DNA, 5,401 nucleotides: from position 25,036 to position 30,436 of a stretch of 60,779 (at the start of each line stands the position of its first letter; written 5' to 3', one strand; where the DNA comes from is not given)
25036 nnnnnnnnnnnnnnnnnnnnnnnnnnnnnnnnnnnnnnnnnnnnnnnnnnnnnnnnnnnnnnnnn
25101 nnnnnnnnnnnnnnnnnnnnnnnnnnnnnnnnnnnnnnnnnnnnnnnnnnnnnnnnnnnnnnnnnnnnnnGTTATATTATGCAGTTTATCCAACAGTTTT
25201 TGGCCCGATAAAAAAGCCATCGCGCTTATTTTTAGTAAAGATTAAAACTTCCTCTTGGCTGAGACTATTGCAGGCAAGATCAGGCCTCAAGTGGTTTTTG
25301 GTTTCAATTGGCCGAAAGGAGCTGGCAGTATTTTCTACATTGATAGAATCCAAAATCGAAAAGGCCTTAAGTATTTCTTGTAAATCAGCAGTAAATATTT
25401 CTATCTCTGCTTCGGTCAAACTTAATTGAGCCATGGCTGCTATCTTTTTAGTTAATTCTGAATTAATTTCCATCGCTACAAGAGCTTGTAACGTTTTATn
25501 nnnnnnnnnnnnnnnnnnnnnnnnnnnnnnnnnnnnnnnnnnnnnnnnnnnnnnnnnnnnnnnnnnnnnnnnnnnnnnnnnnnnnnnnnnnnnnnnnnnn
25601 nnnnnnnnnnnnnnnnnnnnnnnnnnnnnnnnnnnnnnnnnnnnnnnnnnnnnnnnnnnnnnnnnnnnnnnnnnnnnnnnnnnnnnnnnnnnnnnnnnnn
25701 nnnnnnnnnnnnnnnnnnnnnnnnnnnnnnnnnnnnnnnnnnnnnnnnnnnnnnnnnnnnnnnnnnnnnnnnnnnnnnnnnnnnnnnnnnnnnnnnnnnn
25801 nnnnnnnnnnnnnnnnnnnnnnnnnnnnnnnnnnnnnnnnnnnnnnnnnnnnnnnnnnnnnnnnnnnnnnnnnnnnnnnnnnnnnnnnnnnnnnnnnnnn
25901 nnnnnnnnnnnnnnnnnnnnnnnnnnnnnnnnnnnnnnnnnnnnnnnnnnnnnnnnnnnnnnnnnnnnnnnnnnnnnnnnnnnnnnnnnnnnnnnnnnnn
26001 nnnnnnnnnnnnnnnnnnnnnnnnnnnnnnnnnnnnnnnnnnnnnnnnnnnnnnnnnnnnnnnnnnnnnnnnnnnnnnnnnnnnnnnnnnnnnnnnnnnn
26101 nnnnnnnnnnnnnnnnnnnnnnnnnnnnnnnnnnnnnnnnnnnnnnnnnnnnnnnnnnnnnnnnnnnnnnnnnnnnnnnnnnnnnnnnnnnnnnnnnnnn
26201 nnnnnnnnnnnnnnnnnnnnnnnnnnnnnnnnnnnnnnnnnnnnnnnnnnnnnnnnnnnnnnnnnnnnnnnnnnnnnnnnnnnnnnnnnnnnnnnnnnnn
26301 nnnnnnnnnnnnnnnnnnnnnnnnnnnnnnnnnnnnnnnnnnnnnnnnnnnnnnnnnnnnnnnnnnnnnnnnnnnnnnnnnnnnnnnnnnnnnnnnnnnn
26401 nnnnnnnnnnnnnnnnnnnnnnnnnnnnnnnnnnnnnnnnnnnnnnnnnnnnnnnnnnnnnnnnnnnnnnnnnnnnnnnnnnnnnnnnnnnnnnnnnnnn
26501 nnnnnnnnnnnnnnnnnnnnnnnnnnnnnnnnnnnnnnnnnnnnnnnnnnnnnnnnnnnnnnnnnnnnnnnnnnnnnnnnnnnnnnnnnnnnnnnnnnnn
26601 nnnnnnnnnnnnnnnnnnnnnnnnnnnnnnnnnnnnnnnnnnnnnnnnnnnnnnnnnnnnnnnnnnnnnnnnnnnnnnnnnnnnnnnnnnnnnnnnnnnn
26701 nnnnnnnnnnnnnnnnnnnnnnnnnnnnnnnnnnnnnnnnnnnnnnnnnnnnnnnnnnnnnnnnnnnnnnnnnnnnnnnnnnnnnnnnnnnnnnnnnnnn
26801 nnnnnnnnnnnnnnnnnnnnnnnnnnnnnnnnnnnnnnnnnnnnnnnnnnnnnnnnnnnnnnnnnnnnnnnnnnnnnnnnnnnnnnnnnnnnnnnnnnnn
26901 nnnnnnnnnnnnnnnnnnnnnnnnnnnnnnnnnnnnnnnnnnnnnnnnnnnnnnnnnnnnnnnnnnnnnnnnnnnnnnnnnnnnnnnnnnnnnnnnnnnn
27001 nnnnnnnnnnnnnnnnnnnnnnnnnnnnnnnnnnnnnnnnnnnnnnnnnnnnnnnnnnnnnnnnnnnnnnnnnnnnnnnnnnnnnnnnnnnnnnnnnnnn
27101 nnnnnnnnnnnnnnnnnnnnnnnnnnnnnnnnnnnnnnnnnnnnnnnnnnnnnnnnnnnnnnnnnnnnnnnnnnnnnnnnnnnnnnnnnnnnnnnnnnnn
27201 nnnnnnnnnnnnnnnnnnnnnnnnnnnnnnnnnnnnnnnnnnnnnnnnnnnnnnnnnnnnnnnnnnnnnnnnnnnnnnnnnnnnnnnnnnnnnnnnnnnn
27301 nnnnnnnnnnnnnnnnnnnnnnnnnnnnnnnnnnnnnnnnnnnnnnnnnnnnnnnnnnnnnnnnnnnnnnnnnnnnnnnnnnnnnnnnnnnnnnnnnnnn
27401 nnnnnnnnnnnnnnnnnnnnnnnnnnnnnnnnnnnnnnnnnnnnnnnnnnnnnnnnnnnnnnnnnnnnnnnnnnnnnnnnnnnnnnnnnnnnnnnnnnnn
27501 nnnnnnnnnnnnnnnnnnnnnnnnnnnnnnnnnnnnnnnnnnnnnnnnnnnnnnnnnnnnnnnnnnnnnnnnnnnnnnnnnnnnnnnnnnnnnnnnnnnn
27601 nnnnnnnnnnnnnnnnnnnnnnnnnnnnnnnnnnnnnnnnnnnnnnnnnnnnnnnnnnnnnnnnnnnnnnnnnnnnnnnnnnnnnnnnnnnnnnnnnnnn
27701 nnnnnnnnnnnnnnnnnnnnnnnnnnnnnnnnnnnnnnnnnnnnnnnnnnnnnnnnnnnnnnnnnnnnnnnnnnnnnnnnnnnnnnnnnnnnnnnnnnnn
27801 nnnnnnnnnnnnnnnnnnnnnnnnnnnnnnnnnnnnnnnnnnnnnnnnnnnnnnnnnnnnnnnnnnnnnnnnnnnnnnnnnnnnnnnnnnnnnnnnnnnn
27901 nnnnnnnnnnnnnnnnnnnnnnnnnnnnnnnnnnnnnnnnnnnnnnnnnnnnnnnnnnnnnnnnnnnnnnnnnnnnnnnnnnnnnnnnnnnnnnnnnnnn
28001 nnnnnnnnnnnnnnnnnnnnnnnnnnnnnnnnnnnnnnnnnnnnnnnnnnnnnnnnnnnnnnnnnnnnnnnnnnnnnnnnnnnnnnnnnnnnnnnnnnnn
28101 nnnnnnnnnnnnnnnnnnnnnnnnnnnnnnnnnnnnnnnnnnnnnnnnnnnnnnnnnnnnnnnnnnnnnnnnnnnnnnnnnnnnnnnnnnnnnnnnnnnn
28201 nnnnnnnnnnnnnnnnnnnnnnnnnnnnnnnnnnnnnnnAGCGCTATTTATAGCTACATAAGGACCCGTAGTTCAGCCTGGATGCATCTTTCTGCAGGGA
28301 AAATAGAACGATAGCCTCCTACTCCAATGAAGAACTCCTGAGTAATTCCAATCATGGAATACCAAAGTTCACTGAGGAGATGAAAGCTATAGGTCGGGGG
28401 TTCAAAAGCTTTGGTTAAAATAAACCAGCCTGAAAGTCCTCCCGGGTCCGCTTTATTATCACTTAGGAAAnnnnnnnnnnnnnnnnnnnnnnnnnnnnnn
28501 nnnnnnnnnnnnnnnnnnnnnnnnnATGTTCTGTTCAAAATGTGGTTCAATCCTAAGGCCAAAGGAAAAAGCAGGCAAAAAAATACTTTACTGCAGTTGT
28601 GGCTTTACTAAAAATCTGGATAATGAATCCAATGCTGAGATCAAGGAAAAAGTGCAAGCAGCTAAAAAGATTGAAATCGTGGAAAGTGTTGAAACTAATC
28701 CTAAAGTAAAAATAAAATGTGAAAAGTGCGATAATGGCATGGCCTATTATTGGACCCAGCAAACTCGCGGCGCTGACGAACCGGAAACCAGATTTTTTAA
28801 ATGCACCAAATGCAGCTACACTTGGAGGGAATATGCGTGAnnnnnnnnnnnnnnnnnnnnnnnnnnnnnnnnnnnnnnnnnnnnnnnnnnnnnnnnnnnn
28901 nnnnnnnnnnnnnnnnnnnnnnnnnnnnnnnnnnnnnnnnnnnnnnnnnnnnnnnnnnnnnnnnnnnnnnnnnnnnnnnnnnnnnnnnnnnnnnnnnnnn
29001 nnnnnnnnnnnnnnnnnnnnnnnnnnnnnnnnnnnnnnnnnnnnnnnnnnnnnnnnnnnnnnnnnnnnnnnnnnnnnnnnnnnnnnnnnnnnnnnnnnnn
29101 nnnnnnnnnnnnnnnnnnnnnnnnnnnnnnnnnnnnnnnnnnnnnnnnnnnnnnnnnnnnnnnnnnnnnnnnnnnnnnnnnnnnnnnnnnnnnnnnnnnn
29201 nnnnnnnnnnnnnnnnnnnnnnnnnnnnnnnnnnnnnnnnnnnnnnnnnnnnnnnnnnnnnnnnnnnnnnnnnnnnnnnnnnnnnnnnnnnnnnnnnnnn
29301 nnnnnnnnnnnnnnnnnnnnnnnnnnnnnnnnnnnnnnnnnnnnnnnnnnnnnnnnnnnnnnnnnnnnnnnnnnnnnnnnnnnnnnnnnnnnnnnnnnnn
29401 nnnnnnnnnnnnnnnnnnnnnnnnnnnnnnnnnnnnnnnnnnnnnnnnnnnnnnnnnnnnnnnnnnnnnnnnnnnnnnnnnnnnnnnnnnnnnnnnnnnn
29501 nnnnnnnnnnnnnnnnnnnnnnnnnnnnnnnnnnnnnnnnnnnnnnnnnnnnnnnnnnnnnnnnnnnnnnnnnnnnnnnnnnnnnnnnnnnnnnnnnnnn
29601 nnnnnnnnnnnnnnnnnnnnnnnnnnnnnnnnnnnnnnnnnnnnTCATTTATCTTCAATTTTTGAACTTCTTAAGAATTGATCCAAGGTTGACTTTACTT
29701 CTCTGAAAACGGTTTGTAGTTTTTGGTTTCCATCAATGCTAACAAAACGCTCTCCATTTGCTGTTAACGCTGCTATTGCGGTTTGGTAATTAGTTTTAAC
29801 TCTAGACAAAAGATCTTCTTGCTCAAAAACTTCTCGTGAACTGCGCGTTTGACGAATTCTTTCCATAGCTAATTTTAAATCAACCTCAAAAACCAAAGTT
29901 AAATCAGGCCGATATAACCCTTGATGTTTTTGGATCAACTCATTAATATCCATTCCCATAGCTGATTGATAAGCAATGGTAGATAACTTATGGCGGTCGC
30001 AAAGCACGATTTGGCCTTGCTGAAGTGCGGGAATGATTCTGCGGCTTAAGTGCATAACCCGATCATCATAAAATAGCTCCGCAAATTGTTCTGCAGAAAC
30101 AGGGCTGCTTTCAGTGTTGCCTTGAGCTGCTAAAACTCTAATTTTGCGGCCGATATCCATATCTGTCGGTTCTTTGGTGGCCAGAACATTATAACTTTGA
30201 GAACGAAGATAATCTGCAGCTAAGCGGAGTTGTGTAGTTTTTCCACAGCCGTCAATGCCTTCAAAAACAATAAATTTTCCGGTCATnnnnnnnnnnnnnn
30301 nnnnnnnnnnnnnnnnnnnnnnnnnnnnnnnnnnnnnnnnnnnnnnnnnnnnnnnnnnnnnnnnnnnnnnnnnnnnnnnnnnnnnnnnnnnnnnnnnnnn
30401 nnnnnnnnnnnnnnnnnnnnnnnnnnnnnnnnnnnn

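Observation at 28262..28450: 189-nt tRNA-Arg(CCU) gene with introns in the D loop, anticodon loop and T loop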

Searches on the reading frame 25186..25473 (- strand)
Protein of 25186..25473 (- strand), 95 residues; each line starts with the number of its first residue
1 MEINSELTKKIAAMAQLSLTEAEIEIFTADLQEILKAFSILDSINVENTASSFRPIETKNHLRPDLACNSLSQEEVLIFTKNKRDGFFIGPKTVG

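Call 33: search_protein_families(library=pfam, proteins=[window:25186-25473:-], max_evalue=0.01)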
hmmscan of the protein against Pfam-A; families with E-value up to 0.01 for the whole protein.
window:25186-25473:- (95 aa): 1 family
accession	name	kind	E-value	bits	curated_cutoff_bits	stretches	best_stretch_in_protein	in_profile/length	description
PF02686.20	GatC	-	2.1e-11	44.3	23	1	19-88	1-64/66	Glu-tRNAGln amidotransferase C subunit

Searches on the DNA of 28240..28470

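Call 41: search_rna_families(source=window, start=28240, end=28470, threshold=evalue, max_evalue=10, show_alignments=4)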
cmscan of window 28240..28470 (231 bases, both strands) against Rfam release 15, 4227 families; matches with E-value up to 10: 0.
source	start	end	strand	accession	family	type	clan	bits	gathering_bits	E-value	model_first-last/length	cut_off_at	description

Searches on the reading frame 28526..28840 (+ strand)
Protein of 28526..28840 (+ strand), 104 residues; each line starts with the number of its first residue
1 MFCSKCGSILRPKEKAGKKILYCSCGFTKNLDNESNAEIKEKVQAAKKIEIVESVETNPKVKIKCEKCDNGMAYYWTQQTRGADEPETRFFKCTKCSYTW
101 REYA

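Call 9: find_encoding_contigs(protein=window:28526-28840:+, flank=10000, max_places=10)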
Protein window:28526-28840:+ (104 aa): no gene with exactly this product is on record in the collection.

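Call 33: search_protein_families(library=pfam, proteins=[window:28526-28840:+], max_evalue=0.01)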
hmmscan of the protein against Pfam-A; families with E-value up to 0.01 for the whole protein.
window:28526-28840:+ (104 aa): 4 families
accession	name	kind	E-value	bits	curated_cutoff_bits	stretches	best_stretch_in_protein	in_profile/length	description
PF01096.23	Zn_ribbon_TFIIS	-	2.2e-17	63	21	1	63-101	1-39/39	Transcription factor S-II (TFIIS)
PF13408.12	Zn_ribbon_recom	-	0.0021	18.8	25.3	0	1-25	6-29/58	Recombinase zinc beta ribbon domain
PF02150.21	Zn_ribbon_RPB9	-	0.0034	17.7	25.2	0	2-24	3-25/36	RNA polymerases M/15 Kd subunit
PF07282.18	Cas12f1-like_TNB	-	0.0088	16.6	26.3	0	3-32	31-53/60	Cas12f1-like, TNB domain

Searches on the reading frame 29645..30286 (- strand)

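Call 33: search_protein_families(library=pfam, proteins=[window:29645-30286:-], max_evalue=0.01)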
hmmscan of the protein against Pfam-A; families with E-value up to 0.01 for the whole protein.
window:29645-30286:- (213 aa): 5 families
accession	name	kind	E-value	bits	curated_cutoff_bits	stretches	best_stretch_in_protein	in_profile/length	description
PF02223.23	Thymidylate_kin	-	1.4e-42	145.9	27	1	8-196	1-184/185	Thymidylate kinase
PF13521.12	AAA_28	-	3.4e-08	34.3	27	1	6-149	2-127/164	AAA domain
PF13173.12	AAA_14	-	0.00016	22.1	27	0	4-46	3-46/129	AAA domain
PF13401.12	AAA_22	-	0.0019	18.9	27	0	2-74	4-65/130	AAA domain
PF00005.33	ABC_tran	-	0.0078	17.3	25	0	3-94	11-95/137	ABC transporter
